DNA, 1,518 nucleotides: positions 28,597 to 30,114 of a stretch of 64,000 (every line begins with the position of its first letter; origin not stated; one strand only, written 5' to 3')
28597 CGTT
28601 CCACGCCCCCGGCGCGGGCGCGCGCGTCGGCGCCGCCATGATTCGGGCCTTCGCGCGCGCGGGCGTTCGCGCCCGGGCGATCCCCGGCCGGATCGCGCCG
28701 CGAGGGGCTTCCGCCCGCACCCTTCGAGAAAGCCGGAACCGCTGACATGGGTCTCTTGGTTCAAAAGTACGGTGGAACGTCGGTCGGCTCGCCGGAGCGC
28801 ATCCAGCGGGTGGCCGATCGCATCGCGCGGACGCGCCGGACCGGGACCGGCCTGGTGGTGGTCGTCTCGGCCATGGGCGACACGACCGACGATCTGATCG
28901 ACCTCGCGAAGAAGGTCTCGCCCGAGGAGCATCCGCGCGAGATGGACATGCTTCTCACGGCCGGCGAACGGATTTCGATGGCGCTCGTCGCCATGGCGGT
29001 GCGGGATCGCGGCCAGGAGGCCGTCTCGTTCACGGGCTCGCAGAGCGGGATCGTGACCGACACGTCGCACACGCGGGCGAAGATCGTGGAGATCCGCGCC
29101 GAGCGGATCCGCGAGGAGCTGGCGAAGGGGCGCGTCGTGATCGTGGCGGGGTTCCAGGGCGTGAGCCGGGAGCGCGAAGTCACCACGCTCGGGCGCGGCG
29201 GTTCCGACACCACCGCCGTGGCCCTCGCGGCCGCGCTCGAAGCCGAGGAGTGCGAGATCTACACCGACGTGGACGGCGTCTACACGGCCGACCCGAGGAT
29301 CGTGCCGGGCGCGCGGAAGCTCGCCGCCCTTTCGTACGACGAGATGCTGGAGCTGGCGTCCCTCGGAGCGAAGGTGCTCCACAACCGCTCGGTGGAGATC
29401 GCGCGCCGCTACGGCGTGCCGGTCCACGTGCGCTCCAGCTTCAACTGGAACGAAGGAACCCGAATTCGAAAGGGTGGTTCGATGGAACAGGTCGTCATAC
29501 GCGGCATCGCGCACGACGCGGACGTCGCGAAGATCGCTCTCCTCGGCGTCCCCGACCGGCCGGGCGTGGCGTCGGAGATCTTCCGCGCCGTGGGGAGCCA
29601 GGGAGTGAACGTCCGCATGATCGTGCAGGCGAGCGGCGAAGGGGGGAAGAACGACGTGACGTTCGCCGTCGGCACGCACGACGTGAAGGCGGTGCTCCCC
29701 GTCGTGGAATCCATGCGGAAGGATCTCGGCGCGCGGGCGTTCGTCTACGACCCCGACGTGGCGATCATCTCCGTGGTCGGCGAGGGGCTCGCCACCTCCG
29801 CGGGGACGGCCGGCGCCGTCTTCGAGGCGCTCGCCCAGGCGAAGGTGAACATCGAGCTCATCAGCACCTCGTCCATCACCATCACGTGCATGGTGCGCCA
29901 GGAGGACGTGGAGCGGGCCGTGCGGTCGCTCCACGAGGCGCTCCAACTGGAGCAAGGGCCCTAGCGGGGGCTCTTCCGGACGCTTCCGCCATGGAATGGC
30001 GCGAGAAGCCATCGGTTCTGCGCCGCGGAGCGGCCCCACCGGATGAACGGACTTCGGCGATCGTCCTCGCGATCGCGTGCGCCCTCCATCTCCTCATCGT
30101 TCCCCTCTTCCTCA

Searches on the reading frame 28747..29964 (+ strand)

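Call 71: search_protein_families(library=pfam, proteins=[window:28747-29964:+], max_evalue=0.0001)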
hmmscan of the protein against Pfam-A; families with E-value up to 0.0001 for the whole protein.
window:28747-29964:+ (405 aa): 4 families
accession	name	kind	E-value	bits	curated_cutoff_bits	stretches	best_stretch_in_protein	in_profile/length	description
PF00696.33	AA_kinase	-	3.7e-59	200.7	24.9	1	3-230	2-234/234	Amino acid kinase family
PF22468.2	ACT_9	-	5.1e-31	106.7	27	2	341-399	1-61/61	ACT domain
PF13840.12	ACT_7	-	8.5e-17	61.2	27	1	335-397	3-65/65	ACT domain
PF01842.31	ACT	-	5.1e-16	58.6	27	1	265-321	4-62/66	ACT domain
